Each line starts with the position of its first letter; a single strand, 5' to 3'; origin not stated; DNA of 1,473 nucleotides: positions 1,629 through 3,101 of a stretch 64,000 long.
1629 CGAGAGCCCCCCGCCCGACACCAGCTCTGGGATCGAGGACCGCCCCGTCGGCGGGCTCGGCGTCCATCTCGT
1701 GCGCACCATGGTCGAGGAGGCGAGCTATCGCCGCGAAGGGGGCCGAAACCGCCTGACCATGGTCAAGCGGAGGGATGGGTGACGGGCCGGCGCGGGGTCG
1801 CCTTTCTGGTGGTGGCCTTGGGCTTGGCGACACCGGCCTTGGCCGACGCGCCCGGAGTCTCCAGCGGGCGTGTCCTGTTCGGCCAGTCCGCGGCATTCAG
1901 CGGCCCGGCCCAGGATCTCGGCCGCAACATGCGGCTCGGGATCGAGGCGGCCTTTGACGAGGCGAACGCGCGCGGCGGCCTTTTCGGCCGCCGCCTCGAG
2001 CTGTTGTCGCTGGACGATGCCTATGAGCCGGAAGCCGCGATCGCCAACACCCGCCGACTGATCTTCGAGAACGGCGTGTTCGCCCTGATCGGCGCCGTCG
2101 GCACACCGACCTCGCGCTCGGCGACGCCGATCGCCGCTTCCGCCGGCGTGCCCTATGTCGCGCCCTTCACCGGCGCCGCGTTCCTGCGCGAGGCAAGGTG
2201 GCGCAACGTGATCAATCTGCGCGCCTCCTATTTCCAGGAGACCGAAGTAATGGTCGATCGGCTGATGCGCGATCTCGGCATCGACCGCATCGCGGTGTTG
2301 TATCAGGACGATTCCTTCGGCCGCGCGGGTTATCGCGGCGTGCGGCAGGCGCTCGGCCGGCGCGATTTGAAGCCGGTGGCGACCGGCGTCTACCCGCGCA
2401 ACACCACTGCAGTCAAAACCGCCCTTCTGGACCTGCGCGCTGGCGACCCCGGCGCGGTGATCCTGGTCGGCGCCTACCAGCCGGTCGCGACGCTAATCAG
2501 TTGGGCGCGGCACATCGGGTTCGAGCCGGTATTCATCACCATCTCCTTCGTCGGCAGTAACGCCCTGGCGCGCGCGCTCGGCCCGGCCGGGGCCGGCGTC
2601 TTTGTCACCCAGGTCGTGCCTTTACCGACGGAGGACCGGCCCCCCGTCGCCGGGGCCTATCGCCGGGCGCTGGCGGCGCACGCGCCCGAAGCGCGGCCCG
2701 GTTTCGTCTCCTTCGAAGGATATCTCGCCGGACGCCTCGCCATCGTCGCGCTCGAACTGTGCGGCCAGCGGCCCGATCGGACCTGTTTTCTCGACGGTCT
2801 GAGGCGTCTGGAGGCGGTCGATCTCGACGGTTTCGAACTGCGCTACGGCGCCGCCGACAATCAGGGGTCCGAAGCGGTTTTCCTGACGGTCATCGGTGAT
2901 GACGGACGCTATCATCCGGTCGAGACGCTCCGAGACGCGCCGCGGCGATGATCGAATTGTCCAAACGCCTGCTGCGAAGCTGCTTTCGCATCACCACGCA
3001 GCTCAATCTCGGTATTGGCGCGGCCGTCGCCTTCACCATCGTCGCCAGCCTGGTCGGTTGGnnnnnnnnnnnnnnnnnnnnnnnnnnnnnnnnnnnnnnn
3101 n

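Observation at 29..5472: Two-component input wired into a partner-switching module: REC-PP2C phosphatase, RsbW-like kinase, periplasmic binding protein and sensor kinase in one translationally coupled operon, with a convergent STAS antagonist and no sigma factor gene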

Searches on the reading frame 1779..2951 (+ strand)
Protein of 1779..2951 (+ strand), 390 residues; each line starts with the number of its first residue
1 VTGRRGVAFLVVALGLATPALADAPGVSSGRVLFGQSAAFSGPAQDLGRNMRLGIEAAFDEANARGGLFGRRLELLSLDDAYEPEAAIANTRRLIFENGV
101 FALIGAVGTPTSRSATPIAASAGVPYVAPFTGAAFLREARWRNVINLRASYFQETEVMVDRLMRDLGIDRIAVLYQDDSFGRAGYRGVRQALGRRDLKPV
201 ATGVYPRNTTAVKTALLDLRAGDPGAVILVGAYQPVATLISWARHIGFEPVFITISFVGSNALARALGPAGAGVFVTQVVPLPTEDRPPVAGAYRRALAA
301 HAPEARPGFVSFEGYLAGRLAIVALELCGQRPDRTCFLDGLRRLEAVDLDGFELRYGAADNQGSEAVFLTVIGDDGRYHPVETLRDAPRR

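Call 3: search_protein_families(library=pfam, proteins=[window:1779-2951:+], max_evalue=0.01)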
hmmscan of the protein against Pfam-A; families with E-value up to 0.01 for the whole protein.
window:1779-2951:+ (390 aa): 3 families
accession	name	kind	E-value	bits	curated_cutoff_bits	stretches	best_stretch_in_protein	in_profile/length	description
PF13458.12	Peripla_BP_6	-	2.6e-57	195.5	31.7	1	35-376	5-342/343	Periplasmic binding protein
PF01094.35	ANF_receptor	-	1.2e-14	54.6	25.4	1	54-253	5-210/353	Receptor family ligand binding region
PF13433.12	Peripla_BP_5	-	6.9e-05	22.5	27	1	41-202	10-167/363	Periplasmic binding protein domain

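Call 4: search_protein_families(library=ncbifam, proteins=[window:1779-2951:+], max_evalue=0.01)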
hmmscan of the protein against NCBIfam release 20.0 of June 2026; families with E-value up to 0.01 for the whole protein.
window:1779-2951:+ (390 aa): 3 families
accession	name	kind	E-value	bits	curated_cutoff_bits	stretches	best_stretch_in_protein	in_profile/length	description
NF011933.0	PRK15404.1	subfamily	7.2e-15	54.9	477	1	32-279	27-273/370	high-affinity branched-chain amino acid ABC transporter substrate-binding protein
TIGR03407.1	urea_ABC_UrtA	exception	3.2e-06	26.3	492.75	1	56-225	25-191/361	urea ABC transporter substrate-binding protein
TIGR03669.1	urea_ABC_arch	equivalog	0.00048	19.2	494.8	1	44-224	13-189/375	urea ABC transporter substrate-binding protein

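Call 10: find_encoding_contigs(protein=window:1779-2951:+, flank=10000, max_places=6)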
Protein window:1779-2951:+ (390 aa): 4 contigs read that carry it; 4 places shown.
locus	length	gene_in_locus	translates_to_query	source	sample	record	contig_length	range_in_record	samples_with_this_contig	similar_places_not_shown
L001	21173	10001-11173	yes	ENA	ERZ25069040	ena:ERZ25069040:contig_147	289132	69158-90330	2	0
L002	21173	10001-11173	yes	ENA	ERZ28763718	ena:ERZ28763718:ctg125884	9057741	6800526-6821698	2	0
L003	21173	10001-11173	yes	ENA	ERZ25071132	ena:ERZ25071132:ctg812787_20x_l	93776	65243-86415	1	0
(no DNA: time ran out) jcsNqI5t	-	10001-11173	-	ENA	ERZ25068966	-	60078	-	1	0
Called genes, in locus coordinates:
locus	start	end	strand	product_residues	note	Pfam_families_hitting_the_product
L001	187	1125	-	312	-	PF12762:DDE_Tnp_IS1595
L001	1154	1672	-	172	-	PF13551:HTH_29 (weak), PF13565:HTH_32 (weak), PF13592:HTH_33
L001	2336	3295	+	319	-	-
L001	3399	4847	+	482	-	PF20042:DUF6444, PF03050:DDE_Tnp_IS66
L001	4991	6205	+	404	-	PF13458:Peripla_BP_6, PF01094:ANF_receptor (weak)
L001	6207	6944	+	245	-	PF17203:sCache_3_2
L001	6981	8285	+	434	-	PF07690:MFS_1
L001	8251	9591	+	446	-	PF00072:Response_reg, PF07228:SpoIIE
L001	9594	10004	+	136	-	PF13581:HATPase_c_2, PF02518:HATPase_c (weak)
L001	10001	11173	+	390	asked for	PF13458:Peripla_BP_6, PF01094:ANF_receptor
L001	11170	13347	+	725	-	PF00672:HAMP (weak), PF00512:HisKA, PF02518:HATPase_c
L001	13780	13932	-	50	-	-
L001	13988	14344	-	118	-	PF00543:P-II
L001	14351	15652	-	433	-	PF00909:Ammonium_transp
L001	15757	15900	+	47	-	-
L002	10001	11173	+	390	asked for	PF13458:Peripla_BP_6, PF01094:ANF_receptor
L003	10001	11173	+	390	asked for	PF13458:Peripla_BP_6, PF01094:ANF_receptor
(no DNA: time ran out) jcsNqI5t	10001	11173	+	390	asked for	PF13458:Peripla_BP_6, PF01094:ANF_receptor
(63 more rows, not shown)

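Call 29: search_solved_structures(query=window:1779-2951:+, max_evalue=0.00001)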
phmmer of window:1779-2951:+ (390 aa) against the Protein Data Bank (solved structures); distinct sequences matched with E-value up to 0.00001: 30.
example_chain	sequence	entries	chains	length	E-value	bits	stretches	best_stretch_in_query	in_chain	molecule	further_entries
4kv7_A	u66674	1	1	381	6.1e-70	239.5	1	17-376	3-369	Probable leucine/isoleucine/valine-binding protein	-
3lop_A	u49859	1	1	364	1.9e-33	119.4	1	36-376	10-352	Substrate binding periplasmic protein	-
4m88_A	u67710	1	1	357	7.4e-22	81.2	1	29-378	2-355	Extracellular ligand-binding receptor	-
4q6w_A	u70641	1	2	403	1.9e-14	56.8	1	13-241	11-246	Putative leu/ile/val-binding protein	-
2lbp_A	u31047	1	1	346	2.6e-14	56.4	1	38-328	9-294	LEUCINE-BINDING PROTEIN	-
8z0g_A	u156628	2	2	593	1.8e-13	53.6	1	29-278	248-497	Leu/Ile/Val-binding protein,Leu/Ile/Val-binding protein,mNeonGreen | NeIle,Leu/Ile/Val-binding protein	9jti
1z15_A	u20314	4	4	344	2.1e-13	53.4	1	38-279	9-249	Leu/Ile/Val-binding protein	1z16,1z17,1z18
4mpt_A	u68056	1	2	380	3.5e-13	52.7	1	32-241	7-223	Putative leu/ile/val-binding protein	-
2liv_A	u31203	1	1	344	4e-13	52.5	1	38-279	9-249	LEUCINE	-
1usg_A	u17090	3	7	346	5.3e-13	52.1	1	38-328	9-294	LEUCINE-SPECIFIC BINDING PROTEIN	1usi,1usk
4gnr_A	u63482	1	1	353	1e-12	51.1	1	39-275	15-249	ABC transporter substrate-binding protein-branched chain amino acid transport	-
4n0q_A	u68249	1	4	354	1.2e-12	50.9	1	33-334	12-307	Leu/Ile/Val-binding protein homolog 3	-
3ukj_A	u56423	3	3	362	6.8e-12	48.4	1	31-278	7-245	Extracellular ligand-binding receptor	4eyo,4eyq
7ylt_B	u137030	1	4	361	8.9e-12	48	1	37-238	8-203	Putative ABC transporter, substrate-binding protein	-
3tx6_A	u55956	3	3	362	1e-11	47.9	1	31-286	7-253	Putative branched-chain amino acid transport system substrate-binding protein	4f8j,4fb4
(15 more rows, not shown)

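Call 47: search_solved_structures(query=window:1779-2951:+, max_evalue=1e-13, show_alignments=5)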
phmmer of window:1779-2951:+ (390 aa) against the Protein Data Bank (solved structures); distinct sequences matched with E-value up to 1e-13: 5.
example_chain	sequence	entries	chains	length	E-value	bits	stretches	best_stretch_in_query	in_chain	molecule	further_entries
4kv7_A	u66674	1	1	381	6.1e-70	239.5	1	17-376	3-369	Probable leucine/isoleucine/valine-binding protein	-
3lop_A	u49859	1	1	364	1.9e-33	119.4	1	36-376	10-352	Substrate binding periplasmic protein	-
4m88_A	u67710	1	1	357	7.4e-22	81.2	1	29-378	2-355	Extracellular ligand-binding receptor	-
4q6w_A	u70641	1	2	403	1.9e-14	56.8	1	13-241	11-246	Putative leu/ile/val-binding protein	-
2lbp_A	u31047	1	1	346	2.6e-14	56.4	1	38-328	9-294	LEUCINE-BINDING PROTEIN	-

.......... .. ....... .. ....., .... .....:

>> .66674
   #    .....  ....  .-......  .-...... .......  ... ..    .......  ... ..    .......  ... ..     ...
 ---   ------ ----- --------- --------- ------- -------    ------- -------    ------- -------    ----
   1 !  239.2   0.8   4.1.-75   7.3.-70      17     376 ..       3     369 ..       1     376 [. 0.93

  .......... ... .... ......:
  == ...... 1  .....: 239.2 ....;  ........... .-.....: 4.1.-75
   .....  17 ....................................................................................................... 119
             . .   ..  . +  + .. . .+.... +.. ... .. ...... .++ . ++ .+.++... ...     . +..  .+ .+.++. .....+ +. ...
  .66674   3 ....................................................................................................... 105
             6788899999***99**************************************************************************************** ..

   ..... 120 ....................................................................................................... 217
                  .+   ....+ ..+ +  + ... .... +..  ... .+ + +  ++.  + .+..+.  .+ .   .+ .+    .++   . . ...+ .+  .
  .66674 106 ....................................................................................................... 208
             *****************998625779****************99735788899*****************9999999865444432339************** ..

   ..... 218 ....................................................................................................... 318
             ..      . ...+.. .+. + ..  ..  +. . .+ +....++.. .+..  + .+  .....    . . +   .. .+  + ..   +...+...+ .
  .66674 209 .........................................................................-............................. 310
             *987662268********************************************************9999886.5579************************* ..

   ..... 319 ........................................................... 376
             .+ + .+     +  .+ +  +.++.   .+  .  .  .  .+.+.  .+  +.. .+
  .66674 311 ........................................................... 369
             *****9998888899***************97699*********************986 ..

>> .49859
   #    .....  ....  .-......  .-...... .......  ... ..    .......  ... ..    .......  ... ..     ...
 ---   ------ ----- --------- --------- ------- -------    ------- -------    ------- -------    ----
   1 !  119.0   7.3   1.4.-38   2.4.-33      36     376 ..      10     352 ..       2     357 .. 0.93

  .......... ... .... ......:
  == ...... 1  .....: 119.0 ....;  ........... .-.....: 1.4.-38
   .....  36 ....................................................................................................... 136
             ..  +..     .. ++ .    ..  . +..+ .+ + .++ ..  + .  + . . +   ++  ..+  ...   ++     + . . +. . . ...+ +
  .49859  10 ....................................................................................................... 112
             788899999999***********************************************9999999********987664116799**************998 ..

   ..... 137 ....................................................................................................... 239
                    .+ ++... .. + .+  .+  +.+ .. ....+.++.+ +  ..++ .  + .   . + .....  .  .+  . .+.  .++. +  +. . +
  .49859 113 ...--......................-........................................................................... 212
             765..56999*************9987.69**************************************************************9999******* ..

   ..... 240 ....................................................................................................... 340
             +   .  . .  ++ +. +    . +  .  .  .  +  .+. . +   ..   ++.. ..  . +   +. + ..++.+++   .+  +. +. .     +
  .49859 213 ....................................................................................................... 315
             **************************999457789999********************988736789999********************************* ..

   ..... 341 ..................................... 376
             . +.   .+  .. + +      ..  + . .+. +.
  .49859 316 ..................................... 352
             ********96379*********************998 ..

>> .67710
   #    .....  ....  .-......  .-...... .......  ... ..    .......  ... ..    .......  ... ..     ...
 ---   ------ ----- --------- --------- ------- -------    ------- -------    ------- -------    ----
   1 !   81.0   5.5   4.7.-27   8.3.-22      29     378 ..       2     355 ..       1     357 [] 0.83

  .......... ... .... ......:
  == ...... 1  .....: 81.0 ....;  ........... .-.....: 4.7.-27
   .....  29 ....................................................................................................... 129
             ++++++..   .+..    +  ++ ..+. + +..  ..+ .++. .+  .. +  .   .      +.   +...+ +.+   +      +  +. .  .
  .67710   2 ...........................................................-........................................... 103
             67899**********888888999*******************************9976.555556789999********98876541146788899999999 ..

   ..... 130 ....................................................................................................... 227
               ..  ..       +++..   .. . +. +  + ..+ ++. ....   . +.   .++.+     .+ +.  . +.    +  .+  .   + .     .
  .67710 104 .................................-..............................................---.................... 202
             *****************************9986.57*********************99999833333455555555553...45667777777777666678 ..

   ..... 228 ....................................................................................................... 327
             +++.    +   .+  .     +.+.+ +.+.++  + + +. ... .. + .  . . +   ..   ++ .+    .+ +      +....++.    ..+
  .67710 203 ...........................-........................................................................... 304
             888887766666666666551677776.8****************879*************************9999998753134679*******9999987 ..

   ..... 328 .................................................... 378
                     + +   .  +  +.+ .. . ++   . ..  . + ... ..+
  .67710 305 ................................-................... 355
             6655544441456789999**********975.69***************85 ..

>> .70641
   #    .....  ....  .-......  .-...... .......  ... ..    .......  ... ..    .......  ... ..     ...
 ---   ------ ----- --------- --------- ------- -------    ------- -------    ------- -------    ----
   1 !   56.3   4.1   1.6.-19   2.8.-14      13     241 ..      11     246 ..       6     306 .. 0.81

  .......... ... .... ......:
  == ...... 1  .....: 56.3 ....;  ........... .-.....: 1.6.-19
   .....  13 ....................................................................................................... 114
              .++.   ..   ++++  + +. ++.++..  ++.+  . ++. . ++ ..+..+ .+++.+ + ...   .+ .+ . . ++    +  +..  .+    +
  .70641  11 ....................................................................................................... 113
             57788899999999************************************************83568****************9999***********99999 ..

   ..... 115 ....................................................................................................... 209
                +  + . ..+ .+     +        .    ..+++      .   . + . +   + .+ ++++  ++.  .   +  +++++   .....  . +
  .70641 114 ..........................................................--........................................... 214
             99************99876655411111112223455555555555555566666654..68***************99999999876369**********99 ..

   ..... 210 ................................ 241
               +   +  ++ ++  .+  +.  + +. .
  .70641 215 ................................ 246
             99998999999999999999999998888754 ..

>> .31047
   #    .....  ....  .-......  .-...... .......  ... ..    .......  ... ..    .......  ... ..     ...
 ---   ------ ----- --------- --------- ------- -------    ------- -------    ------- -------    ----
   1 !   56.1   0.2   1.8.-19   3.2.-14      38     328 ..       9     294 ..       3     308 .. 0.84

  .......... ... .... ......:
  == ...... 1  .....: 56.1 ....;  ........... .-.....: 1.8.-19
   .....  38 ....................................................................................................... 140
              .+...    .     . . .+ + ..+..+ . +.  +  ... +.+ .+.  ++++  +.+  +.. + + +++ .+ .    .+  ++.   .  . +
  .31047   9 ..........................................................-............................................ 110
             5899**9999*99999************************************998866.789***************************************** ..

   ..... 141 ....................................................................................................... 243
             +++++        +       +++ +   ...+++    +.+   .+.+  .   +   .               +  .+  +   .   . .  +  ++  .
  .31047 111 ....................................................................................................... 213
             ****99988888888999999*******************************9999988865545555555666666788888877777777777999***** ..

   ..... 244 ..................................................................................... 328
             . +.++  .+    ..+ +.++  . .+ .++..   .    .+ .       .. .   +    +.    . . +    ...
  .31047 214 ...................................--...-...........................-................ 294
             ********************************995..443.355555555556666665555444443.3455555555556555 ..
